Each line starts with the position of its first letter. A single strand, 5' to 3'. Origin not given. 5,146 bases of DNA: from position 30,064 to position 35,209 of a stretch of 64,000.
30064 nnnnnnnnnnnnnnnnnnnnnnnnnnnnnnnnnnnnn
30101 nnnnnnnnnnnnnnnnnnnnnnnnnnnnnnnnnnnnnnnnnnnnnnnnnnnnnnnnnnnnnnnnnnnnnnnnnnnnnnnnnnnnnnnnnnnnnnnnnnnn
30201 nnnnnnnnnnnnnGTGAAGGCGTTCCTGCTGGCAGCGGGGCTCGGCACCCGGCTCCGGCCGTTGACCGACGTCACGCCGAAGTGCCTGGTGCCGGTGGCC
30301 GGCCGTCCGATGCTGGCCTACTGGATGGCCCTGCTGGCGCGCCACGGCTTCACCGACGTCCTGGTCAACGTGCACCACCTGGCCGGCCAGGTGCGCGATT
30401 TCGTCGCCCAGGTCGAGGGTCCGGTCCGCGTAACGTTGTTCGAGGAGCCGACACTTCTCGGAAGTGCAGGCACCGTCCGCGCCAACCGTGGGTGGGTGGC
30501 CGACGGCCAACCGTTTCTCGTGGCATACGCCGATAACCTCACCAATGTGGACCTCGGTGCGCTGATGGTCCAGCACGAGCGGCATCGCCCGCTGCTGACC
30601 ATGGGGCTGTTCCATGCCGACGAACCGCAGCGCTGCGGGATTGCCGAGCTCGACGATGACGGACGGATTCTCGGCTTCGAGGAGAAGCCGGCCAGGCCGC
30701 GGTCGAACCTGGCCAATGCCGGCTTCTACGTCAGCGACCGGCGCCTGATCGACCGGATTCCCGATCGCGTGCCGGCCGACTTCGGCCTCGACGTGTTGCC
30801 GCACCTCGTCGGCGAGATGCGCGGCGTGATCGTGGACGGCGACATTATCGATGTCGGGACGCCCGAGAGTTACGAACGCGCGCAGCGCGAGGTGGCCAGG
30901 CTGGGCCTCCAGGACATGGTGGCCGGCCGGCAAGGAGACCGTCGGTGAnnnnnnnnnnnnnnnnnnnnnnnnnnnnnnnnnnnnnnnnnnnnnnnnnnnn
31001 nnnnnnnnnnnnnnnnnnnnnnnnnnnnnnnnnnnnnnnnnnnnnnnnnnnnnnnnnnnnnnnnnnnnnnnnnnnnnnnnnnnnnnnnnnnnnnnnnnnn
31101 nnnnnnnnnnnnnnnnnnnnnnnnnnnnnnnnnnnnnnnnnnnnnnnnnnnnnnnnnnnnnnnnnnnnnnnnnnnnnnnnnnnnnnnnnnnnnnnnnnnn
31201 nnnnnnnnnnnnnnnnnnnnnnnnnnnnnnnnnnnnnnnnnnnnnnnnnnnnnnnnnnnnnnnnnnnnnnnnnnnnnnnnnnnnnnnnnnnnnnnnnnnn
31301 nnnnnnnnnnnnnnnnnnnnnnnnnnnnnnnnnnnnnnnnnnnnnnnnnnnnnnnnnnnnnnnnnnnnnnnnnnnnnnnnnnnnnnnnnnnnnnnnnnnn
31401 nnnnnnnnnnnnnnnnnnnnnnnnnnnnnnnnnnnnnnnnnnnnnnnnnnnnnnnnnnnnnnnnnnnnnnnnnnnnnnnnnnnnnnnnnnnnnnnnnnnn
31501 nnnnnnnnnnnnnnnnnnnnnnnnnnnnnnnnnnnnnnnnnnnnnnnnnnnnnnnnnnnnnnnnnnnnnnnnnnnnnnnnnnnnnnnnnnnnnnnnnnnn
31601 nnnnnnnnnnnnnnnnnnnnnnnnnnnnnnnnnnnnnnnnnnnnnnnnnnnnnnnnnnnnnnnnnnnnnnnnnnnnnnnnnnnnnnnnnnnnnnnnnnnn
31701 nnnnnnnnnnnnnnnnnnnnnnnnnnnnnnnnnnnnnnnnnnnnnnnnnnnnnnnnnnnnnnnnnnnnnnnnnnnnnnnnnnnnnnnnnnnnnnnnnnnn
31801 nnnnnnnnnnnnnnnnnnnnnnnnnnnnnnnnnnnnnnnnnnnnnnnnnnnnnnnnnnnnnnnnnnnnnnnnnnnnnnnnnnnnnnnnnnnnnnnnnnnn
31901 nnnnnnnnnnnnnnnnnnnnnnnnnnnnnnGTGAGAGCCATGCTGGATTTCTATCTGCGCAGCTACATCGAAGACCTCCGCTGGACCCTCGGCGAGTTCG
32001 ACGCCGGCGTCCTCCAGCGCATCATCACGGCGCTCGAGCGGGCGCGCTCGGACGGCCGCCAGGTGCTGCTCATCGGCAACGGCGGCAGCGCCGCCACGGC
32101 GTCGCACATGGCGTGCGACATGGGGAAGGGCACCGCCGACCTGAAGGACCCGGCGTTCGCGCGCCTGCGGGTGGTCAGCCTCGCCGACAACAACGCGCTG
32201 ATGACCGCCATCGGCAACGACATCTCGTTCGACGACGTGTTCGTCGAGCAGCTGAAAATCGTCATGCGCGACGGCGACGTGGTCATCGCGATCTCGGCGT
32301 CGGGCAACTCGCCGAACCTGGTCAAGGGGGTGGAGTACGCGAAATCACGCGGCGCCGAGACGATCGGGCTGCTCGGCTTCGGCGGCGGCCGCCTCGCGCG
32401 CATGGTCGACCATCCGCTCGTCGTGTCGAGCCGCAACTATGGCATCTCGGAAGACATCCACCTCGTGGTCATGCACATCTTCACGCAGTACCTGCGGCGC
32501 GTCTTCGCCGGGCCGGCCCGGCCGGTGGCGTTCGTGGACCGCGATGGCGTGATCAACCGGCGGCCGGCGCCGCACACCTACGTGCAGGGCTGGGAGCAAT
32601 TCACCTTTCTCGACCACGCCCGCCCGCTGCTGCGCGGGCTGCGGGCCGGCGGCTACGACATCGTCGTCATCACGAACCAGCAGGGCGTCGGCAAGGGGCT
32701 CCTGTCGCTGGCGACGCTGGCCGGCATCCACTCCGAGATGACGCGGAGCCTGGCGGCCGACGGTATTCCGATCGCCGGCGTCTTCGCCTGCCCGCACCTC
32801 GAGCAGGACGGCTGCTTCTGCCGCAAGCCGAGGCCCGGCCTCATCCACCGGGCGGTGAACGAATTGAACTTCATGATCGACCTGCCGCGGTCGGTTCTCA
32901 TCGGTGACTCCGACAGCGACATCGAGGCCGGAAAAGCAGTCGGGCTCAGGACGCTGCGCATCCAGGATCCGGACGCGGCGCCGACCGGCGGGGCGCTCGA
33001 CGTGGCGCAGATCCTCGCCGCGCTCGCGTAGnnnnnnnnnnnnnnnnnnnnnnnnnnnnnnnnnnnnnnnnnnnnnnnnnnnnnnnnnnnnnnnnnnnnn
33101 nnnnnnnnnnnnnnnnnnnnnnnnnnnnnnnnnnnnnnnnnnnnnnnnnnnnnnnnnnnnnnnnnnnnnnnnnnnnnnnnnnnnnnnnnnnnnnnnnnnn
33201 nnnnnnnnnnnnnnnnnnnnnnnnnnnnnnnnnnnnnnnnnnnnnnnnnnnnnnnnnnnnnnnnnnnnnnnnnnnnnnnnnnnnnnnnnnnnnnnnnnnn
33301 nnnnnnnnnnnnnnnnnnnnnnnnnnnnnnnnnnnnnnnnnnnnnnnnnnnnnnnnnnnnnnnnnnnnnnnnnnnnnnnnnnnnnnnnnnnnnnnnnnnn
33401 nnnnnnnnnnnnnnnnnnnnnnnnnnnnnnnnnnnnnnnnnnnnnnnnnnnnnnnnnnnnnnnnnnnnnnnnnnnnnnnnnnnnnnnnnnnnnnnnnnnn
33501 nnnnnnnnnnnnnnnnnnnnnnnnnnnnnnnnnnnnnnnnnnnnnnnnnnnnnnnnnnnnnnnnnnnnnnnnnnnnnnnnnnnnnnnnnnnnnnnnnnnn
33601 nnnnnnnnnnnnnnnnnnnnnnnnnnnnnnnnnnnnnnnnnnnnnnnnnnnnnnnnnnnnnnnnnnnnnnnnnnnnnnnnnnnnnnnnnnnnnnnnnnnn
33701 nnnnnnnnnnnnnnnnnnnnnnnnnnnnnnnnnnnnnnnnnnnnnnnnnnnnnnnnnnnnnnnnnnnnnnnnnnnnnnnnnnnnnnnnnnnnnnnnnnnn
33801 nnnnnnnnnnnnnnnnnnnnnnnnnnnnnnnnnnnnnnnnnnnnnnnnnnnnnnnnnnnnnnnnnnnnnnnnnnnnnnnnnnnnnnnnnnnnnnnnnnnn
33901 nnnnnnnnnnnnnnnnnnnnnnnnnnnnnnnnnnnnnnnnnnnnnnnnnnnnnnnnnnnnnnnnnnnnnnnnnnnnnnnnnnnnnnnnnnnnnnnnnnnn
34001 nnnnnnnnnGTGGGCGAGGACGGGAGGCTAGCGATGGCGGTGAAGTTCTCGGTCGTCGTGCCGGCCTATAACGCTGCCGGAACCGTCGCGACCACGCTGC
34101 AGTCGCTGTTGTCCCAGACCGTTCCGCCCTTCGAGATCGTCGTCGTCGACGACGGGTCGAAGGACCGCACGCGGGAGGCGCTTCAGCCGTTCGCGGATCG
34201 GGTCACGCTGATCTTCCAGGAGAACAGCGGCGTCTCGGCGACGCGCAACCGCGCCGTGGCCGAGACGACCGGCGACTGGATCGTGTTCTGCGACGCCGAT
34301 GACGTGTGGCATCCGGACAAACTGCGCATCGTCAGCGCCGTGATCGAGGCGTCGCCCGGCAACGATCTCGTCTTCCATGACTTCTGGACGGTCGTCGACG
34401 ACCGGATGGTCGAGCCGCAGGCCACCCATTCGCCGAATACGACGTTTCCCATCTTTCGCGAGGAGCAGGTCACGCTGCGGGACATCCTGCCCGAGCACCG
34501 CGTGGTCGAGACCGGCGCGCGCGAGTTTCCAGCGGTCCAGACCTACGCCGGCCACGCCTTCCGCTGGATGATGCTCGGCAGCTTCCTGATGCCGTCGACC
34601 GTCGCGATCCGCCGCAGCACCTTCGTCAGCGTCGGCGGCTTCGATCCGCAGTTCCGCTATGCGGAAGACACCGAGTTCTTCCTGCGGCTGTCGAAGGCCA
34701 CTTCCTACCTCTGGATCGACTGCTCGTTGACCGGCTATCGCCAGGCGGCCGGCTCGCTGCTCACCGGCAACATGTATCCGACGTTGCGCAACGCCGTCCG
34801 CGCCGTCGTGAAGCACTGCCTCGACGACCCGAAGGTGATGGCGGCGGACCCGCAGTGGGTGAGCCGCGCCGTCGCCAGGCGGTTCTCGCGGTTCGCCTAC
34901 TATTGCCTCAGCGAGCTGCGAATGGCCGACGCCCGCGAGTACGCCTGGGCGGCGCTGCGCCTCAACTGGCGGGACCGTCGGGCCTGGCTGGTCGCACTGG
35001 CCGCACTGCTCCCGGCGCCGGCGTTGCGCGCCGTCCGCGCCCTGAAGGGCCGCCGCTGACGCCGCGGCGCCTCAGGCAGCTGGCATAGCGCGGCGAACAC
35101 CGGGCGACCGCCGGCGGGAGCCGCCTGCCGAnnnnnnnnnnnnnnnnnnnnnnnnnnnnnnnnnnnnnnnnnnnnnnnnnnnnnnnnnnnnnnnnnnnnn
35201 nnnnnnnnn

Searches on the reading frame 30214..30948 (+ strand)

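Call 20: search_protein_families(library=ncbifam, proteins=[window:30214-30948:+], max_evalue=1e-12)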
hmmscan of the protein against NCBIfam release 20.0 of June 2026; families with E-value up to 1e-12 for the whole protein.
window:30214-30948:+ (244 aa): 14 families
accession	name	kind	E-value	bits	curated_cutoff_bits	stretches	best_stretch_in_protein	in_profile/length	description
NF052502.1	man1P_GTase_Rv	exception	1.6e-33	116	440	1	2-241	2-245/352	mannose-1-phosphate guanylyltransferase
TIGR03992.1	Arch_glmU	subfamily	3.3e-31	108.5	292.1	1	1-217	1-217/393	bifunctional sugar-1-phosphate nucleotidylyltransferase/acetyltransferase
TIGR01208.1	rmlA_long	equivalog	1.9e-28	99.3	320.25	1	2-187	1-187/353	glucose-1-phosphate thymidylyltransferase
NF041313.1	UDPGP_AglF_Halo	equivalog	3.1e-26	92.3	400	1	1-226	1-233/234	UTP--glucose-1-phosphate uridylyltransferase AglF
NF045761.1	NAMPUrTaseMurU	equivalog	9.7e-24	84.5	250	1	1-224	1-224/226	N-acetylmuramate alpha-1-phosphate uridylyltransferase MurU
TIGR02623.1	G1P_cyt_trans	equivalog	2e-21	76.6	300.25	0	69-185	91-202/255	glucose-1-phosphate cytidylyltransferase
NF045697.1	MurNAcPUrMurU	equivalog_domain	4.2e-20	72.1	370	1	5-224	2-225/229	N-acetylmuramate alpha-1-phosphate uridylyltransferase MurU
TIGR01207.1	rmlA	equivalog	1.1e-18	67.4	360.65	1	3-180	2-181/286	glucose-1-phosphate thymidylyltransferase RfbA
NF041173.1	Sug_nt_acttase_Thmprot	equivalog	1.4e-17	63.8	600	1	1-180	1-174/405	bifunctional sugar-1-phosphate nucleotidylyltransferase/acetyltransferase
NF049965.1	GlMnHpPGnyltfHddC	equivalog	1.6e-17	63.9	300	1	1-222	1-216/221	D-glycero-D-manno-heptose 1-phosphate guanosyltransferase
NF012024.0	PRK15480.1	equivalog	5.8e-16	58.5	588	1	2-181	5-186/292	glucose-1-phosphate thymidylyltransferase RfbA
NF003670.0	PRK05293.1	equivalog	1e-15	57.5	470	0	83-227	101-258/382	glucose-1-phosphate adenylyltransferase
NF010933.0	PRK14353.1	equivalog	5.4e-13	48.4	505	1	3-179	8-184/453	bifunctional UDP-N-acetylglucosamine diphosphorylase/glucosamine-1-phosphate N-acetyltransferase GlmU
TIGR02091.1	glgC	equivalog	6.1e-13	48.6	424.9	0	3-223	3-255/364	glucose-1-phosphate adenylyltransferase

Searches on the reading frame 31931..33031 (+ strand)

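Call 20: search_protein_families(library=ncbifam, proteins=[window:31931-33031:+], max_evalue=1e-12)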
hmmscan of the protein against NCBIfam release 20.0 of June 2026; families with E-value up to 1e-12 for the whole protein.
window:31931-33031:+ (366 aa): 13 families
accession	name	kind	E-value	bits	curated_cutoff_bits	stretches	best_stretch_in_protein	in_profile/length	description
TIGR01656.1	Histidinol-ppas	subfamily_domain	1.6e-38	131.9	84.15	1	200-341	3-142/149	histidinol-phosphate phosphatase domain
NF006506.0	PRK08942.1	equivalog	5.6e-38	130.3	178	1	198-341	4-143/182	D-glycero-beta-D-manno-heptose 1,7-bisphosphate 7-phosphatase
TIGR00441.1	gmhA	equivalog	7.7e-29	100.7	209.45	1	41-187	10-152/154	D-sedoheptulose 7-phosphate isomerase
TIGR01662.1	HAD-SF-IIIA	subfamily_domain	2.6e-28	98.9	44.6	1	199-344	2-138/141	HAD-IIIA family hydrolase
TIGR00213.1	GmhB_yaeD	subfamily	1.4e-26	93.2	149.6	1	200-353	4-160/176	D-glycero-beta-D-manno-heptose 1,7-bisphosphate 7-phosphatase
NF010546.0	PRK13936.1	equivalog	5.8e-26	91.5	276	1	32-188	33-188/197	phosphoheptose isomerase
NF003937.0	PRK05446.1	equivalog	1.8e-25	89.7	443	1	198-346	4-150/355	bifunctional histidinol-phosphatase/imidazoleglycerol-phosphate dehydratase HisB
TIGR01261.1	hisB_Nterm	equivalog_domain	3e-25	88.6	140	1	198-347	2-149/161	histidinol-phosphatase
NF050049.1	HBPPhtaseGmhB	domain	1.1e-24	87.2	250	1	199-346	5-145/171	D-glycero-alpha-D-manno-heptose-1,7-bisphosphate 7-phosphatase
NF001628.0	PRK00414.1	equivalog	9.1e-22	77.6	265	1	31-188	33-186/192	D-sedoheptulose 7-phosphate isomerase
NF010547.0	PRK13938.1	equivalog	1.6e-21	76.8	320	1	40-191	43-190/196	D-sedoheptulose 7-phosphate isomerase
NF008138.0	PRK10886.1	equivalog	1.1e-20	74.2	352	1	31-160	30-155/196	DnaA initiator-associating protein DiaA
NF005264.0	PRK06769.1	equivalog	1.1e-16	61.2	217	1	200-342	7-134/175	HAD-IIIA family hydrolase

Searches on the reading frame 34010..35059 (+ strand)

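Call 20: search_protein_families(library=ncbifam, proteins=[window:34010-35059:+], max_evalue=1e-12)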
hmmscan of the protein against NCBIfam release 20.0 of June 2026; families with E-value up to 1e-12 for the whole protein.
window:34010-35059:+ (349 aa): 7 families
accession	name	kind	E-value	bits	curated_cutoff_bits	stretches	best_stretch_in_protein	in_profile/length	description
NF041875.1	EPS_EpsD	equivalog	1.2e-30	107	370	1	14-105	2-97/325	exopolysaccharide biosynthesis glycosyltransferase EpsD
NF007482.0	PRK10073.1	equivalog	2e-22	79.6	423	1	11-103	6-101/334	glycosyltransferase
NF047683.1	TeichurnBiosyTuaG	equivalog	5.9e-21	75.2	400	1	12-106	7-105/252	teichuronic acid biosynthesis protein TuaG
TIGR04283.1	glyco_like_mftF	equivalog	4.5e-19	68.9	182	1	14-115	2-99/221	TIGR04283 family arsenosugar biosynthesis glycosyltransferase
TIGR03965.1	mycofact_glyco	equivalog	5.4e-16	58.5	280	0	13-110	76-177/467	mycofactocin biosynthesis glycosyltransferase MftF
TIGR03937.1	PgaC_IcaA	equivalog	1.1e-14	54.2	422.3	1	12-107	46-145/407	poly-beta-1,6-N-acetyl-D-glucosamine synthase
NF053739.1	GlytfEpsEBac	equivalog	3.9e-13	49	450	0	12-121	2-116/265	glycosyltransferase EpsE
